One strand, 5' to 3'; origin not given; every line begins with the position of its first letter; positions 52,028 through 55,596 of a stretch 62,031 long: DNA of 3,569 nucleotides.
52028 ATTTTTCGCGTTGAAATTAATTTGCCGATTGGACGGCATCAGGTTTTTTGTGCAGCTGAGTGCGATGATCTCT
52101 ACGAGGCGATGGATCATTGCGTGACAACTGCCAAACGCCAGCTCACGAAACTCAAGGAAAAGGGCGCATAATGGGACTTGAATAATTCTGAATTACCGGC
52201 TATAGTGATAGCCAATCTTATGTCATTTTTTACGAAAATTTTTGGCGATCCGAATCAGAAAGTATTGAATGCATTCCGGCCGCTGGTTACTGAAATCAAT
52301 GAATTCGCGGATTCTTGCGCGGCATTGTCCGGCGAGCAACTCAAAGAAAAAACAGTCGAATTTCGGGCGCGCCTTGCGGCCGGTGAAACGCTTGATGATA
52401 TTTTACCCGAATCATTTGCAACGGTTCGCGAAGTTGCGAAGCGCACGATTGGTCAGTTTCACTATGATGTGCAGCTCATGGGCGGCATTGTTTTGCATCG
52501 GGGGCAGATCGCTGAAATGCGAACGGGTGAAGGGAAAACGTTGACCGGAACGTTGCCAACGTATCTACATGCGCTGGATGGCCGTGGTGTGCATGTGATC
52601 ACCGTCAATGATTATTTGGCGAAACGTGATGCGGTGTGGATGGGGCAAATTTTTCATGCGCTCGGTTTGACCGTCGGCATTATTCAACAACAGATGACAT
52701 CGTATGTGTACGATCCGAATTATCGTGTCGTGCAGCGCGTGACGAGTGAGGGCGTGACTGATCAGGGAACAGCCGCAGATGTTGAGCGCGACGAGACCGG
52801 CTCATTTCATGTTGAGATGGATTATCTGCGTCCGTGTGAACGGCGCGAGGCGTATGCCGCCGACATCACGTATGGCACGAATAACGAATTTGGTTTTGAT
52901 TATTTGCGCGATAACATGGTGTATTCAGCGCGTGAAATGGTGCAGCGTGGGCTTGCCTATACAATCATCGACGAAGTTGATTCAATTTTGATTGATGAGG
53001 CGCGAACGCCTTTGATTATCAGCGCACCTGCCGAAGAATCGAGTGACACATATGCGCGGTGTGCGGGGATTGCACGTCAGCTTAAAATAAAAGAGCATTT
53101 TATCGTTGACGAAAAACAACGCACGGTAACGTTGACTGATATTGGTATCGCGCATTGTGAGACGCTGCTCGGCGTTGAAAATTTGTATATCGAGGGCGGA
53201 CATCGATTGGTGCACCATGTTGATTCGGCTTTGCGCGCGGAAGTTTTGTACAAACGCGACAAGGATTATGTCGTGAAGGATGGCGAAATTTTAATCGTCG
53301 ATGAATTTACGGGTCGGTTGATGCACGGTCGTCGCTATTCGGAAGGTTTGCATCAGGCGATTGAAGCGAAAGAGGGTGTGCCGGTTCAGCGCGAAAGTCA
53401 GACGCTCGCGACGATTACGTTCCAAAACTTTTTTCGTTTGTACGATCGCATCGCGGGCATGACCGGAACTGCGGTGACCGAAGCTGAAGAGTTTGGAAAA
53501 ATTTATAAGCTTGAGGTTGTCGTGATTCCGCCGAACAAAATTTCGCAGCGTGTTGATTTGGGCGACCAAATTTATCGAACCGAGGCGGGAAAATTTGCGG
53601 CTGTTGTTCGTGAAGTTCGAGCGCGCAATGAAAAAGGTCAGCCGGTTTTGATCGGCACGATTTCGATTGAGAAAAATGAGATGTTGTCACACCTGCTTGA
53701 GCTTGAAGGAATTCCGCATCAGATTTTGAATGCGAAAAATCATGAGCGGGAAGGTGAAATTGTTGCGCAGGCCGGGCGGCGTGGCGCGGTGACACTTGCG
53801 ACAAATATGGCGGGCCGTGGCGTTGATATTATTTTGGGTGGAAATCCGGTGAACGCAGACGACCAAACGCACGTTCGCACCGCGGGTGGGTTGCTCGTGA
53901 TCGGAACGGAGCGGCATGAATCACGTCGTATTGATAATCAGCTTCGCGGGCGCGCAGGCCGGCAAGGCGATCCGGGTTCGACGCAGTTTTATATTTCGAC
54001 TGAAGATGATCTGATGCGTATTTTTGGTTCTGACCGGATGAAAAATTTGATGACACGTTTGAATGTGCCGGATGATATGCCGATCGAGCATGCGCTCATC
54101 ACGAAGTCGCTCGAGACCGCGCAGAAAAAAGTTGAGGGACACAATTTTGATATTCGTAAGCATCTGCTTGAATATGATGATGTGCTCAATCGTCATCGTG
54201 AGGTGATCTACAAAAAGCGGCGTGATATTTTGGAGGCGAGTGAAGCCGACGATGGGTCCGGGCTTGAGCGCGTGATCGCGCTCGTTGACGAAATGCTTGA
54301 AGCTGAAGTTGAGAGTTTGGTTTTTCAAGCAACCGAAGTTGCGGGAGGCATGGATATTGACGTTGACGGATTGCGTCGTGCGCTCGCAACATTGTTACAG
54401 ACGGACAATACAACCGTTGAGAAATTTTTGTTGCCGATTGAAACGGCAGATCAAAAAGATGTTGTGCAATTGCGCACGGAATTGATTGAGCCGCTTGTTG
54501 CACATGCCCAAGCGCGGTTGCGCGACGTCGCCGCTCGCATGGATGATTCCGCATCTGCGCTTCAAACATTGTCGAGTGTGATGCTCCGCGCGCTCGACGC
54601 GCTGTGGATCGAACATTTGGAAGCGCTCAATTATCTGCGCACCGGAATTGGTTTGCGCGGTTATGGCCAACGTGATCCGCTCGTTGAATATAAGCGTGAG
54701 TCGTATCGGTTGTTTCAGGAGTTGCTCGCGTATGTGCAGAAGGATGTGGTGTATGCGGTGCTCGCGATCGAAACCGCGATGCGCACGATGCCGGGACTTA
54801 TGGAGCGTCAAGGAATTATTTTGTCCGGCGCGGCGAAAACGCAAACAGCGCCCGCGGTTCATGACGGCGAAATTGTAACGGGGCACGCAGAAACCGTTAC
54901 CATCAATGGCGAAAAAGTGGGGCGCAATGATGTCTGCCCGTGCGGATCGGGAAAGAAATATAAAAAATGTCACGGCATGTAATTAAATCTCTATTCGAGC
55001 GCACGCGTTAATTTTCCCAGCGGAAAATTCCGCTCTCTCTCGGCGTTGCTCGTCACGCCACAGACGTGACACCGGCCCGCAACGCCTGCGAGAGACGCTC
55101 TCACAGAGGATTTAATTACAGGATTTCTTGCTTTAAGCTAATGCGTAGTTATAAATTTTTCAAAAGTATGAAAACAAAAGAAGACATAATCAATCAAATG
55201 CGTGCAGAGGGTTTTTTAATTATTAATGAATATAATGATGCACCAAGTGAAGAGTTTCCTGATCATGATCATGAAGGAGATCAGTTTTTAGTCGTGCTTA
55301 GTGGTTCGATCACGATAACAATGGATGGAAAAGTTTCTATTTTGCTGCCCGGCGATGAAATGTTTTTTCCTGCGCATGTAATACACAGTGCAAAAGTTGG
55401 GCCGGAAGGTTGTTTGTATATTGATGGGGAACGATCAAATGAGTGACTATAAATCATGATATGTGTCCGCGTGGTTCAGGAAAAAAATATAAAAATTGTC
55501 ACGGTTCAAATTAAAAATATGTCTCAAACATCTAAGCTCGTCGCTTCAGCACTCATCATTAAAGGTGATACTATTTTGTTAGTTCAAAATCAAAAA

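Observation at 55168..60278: Co-directional nucleotide-centric gene cluster between secA and secD: best candidate for an undescribed system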

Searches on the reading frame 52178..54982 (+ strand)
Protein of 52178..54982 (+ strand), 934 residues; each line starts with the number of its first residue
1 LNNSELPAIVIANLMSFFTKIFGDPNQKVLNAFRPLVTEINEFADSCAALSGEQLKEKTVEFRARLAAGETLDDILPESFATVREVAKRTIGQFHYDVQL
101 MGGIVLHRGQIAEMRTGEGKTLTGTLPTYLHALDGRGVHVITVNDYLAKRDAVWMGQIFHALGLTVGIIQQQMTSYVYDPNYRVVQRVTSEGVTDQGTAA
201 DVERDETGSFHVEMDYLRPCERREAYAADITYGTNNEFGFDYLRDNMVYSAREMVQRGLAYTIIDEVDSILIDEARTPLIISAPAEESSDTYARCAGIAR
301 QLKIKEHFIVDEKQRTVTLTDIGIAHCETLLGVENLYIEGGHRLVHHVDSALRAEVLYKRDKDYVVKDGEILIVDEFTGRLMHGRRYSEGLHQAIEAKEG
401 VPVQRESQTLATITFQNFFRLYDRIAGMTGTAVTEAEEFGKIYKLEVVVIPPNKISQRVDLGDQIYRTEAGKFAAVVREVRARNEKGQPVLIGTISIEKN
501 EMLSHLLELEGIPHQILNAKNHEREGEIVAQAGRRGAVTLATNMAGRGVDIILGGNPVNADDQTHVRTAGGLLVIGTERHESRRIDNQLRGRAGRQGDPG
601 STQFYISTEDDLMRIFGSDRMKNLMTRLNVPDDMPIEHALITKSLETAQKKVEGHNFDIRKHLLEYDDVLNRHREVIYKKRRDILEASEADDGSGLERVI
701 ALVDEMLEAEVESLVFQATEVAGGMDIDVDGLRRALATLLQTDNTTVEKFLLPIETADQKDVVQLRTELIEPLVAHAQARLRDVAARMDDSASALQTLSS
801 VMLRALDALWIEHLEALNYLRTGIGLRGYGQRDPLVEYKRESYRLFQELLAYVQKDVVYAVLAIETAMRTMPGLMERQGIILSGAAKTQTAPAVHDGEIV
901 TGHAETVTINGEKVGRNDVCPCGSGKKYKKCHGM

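Call 51: find_homologous_proteins(query=window:52178-54982:+, max_evalue=1e-100)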
Query window:52178-54982:+ (934 aa): 8000 proteins with E <= 1e-100 among 8000 candidates; the best 120 are listed.
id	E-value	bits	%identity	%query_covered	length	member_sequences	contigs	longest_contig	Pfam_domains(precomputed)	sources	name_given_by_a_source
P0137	0.0e+0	2051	100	99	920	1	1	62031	PF07517.21,PF07516.19,PF21090.4,PF02810.22,PF01043.27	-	-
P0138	0.0e+0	1746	84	98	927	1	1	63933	PF07517.21,PF07516.19,PF21090.4,PF02810.22,PF01043.27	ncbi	-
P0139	0.0e+0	1745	85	98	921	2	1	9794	PF07517.21,PF07516.19,PF21090.4,PF02810.22,PF01043.27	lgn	-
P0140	0.0e+0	1736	85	98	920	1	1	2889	PF07517.21,PF07516.19,PF21090.4,PF02810.22,PF01043.27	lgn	-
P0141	0.0e+0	1735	84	98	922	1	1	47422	PF07517.21,PF07516.19,PF21090.4,PF02810.22,PF01043.27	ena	-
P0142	0.0e+0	1727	83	98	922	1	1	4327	PF07517.21,PF07516.19,PF21090.4,PF02810.22,PF01043.27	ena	-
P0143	0.0e+0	1722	84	98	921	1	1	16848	PF07517.21,PF07516.19,PF21090.4,PF02810.22,PF01043.27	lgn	-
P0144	0.0e+0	1721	83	98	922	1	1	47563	PF07517.21,PF07516.19,PF21090.4,PF02810.22,PF01043.27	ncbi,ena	-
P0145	0.0e+0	1720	84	98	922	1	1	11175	PF07517.21,PF07516.19,PF21090.4,PF02810.22,PF01043.27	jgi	jgi:preprotein translocase subunit SecA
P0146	0.0e+0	1720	84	98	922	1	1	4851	PF07517.21,PF07516.19,PF21090.4,PF02810.22,PF01043.27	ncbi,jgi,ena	jgi:preprotein translocase subunit SecA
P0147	0.0e+0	1719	84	98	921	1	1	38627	PF07517.21,PF07516.19,PF21090.4,PF02810.22,PF01043.27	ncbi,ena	-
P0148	0.0e+0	1718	83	98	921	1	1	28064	PF07517.21,PF07516.19,PF21090.4,PF02810.22,PF01043.27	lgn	-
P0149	0.0e+0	1712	83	98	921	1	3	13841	PF07517.21,PF07516.19,PF21090.4,PF02810.22,PF01043.27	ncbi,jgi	jgi:preprotein translocase subunit SecA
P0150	0.0e+0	1703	83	98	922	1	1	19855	PF07517.21,PF07516.19,PF21090.4,PF02810.22,PF01043.27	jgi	-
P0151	0.0e+0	1674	80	98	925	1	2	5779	PF07517.21,PF07516.19,PF21090.4,PF02810.22,PF01043.27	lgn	-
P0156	0.0e+0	1457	70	98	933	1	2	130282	PF07517.21,PF07516.19,PF21090.4,PF02810.22,PF01043.27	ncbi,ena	-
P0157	0.0e+0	1406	71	98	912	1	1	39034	PF07517.21,PF07516.19,PF21090.4,PF02810.22,PF01043.27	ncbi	-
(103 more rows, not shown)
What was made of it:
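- Tried and rejected: The taxonomy therefore rests on SecA neighbours, which are about 60% identical to Magasanikbacteria, Parcubacteria and other Patescibacteria (call 51).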

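Call 52: find_encoding_contigs(protein=P0156, flank=10000, max_places=1)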
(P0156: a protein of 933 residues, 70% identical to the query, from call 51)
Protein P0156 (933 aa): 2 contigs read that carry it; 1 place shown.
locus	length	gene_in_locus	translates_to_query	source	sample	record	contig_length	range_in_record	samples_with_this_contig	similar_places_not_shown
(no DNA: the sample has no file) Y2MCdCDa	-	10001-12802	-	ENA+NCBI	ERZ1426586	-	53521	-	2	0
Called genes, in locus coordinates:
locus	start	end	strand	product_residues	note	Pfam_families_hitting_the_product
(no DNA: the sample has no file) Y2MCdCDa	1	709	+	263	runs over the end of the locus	PF04085:MreC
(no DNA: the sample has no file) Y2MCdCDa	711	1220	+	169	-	-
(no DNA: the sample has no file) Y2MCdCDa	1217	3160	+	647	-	PF03717:PBP_dimer, PF00905:Transpeptidase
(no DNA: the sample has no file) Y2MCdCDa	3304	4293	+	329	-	-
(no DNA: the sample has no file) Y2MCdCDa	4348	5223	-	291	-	PF04294:VanW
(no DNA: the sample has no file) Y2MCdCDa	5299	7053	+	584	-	PF03717:PBP_dimer, PF00905:Transpeptidase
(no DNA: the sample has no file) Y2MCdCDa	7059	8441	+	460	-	PF01225:Mur_ligase, PF08245:Mur_ligase_M, PF02875:Mur_ligase_C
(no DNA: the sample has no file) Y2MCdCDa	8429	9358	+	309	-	PF01565:FAD_binding_4, PF02873:MurB_C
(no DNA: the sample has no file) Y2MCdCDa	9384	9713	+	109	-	PF02482:Ribosomal_S30AE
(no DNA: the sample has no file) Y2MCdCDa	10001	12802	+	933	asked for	PF07517:SecA_DEAD, PF01043:SecA_PP_bind, PF21090:P-loop_SecA, PF07516:SecA_SW, PF02810:SEC-C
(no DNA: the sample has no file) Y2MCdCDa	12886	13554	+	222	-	-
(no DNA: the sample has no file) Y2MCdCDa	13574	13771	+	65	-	PF07866:DUF1653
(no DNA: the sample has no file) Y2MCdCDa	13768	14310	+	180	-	PF13238:AAA_18 (weak), PF13207:AAA_17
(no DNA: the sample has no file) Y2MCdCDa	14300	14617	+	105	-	-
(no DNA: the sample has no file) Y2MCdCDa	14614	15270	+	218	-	PF00106:adh_short, PF13561:adh_short_C2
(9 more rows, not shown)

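Call 53: find_encoding_contigs(protein=P0157, flank=10000, max_places=1)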
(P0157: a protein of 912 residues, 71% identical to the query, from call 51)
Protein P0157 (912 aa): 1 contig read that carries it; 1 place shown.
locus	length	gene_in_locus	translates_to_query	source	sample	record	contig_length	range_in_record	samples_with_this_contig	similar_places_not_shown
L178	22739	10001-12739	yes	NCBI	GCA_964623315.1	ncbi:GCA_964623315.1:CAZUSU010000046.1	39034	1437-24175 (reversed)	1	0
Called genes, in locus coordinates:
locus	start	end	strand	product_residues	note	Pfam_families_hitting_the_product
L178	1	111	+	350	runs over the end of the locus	PF00022:Actin (weak), PF06723:MreB_Mbl, PF14450:FtsA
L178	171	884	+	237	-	PF04085:MreC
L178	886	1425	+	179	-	-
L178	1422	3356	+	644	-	PF03717:PBP_dimer, PF00905:Transpeptidase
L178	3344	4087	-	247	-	PF00117:GATase, PF07722:Peptidase_C26 (faint)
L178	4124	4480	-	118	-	-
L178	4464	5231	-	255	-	PF01381:HTH_3, PF12844:HTH_19 (weak), PF13560:HTH_31 (faint), PF13274:SocA_Panacea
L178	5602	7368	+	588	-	PF03717:PBP_dimer, PF00905:Transpeptidase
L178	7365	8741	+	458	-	PF01225:Mur_ligase, PF08245:Mur_ligase_M, PF02875:Mur_ligase_C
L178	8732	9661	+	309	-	PF01565:FAD_binding_4, PF02873:MurB_C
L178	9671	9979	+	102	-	PF02482:Ribosomal_S30AE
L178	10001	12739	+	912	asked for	PF07517:SecA_DEAD, PF01043:SecA_PP_bind, PF21090:P-loop_SecA, PF07516:SecA_SW, PF02810:SEC-C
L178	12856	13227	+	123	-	PF03819:MazG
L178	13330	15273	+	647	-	PF21760:SecD_1st, PF13616:Rotamase_3, PF00639:Rotamase, PF22599:SecDF_P1_head, PF03176:MMPL, PF02355:SecD_SecF_C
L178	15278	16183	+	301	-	PF07549:Sec_GG (weak), PF02355:SecD_SecF_C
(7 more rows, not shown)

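Call 54: find_encoding_contigs(protein=P0144, flank=10000, max_places=1)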
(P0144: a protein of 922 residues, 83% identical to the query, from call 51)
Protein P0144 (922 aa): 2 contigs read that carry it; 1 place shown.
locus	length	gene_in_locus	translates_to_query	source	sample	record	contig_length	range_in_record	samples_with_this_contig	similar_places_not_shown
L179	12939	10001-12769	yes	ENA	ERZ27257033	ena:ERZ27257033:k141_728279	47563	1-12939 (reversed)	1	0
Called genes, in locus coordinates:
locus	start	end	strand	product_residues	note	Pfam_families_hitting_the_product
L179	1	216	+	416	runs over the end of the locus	PF00587:tRNA-synt_2b, PF03129:HGTP_anticodon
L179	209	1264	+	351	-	PF00022:Actin (weak), PF06723:MreB_Mbl, PF00012:HSP70 (weak), PF14450:FtsA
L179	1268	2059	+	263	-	PF04085:MreC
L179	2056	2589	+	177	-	-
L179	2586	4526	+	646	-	PF03717:PBP_dimer, PF00905:Transpeptidase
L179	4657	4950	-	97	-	-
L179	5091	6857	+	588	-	PF03717:PBP_dimer, PF00905:Transpeptidase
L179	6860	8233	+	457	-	PF01225:Mur_ligase, PF08245:Mur_ligase_M, PF02875:Mur_ligase_C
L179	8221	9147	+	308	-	PF01565:FAD_binding_4, PF02873:MurB_C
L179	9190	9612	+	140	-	PF06271:RDD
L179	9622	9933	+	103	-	PF02482:Ribosomal_S30AE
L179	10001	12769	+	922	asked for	PF07517:SecA_DEAD, PF01043:SecA_PP_bind, PF21090:P-loop_SecA, PF07516:SecA_SW, PF02810:SEC-C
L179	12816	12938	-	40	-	?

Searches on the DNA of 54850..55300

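Call 74: search_rna_families(source=window, start=54850, end=55300, threshold=evalue, max_evalue=1, show_alignments=2)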
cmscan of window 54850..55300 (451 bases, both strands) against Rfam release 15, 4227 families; matches with E-value up to 1: 0.
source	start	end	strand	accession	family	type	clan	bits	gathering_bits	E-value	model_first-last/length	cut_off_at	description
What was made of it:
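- Tried and rejected: A permissive scan of 54850-55300 found nothing (call 74).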

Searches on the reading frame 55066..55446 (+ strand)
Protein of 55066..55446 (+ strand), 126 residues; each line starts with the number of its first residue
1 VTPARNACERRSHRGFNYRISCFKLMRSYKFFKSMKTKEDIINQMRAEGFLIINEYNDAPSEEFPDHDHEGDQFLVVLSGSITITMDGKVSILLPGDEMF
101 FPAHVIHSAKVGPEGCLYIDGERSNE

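Call 3: search_protein_families(library=pfam, max_evalue=0.01, proteins=[window:55066-55446:+])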
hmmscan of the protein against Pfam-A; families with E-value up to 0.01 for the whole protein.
window:55066-55446:+ (126 aa): 3 families
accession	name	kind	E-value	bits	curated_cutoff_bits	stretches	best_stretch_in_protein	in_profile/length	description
PF07883.17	Cupin_2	-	9.2e-12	44.9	27.2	1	59-109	6-56/70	Cupin domain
PF02311.25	AraC_binding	-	1.6e-06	28.3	21.1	1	57-116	9-68/135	AraC-like ligand binding domain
PF05899.18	Cupin_3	-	0.00027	21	23.5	1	65-104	20-59/74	EutQ-like cupin domain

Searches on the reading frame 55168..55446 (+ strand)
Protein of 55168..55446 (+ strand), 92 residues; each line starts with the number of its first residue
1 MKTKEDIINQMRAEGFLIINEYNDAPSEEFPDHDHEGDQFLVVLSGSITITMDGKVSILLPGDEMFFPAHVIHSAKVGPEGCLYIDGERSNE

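Call 8: search_protein_families(library=ncbifam, max_evalue=0.01, proteins=[window:55168-55446:+])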
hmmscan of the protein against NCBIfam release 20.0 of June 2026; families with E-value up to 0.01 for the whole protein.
window:55168-55446:+ (92 aa): 2 families
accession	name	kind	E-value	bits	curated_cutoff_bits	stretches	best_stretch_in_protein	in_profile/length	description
NF008376.0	PRK11171.1-5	equivalog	0.0021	17.3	338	1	20-74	73-127/278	(S)-ureidoglycine aminohydrolase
NF040771.1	AAH_UGLYAH2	exception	0.0032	16.7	350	1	27-74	75-122/267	bifunctional allantoicase/(S)-ureidoglycine aminohydrolase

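Call 9: search_protein_families(library=padloc, max_evalue=0.01, proteins=[window:55168-55446:+])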
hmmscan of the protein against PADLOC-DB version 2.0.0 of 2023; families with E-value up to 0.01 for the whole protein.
window:55168-55446:+ (92 aa): 0 families

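Call 10: search_protein_families(library=phrogs, max_evalue=0.001, proteins=[window:55168-55446:+])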
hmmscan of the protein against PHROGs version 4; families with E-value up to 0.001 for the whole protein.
window:55168-55446:+ (92 aa): 0 families
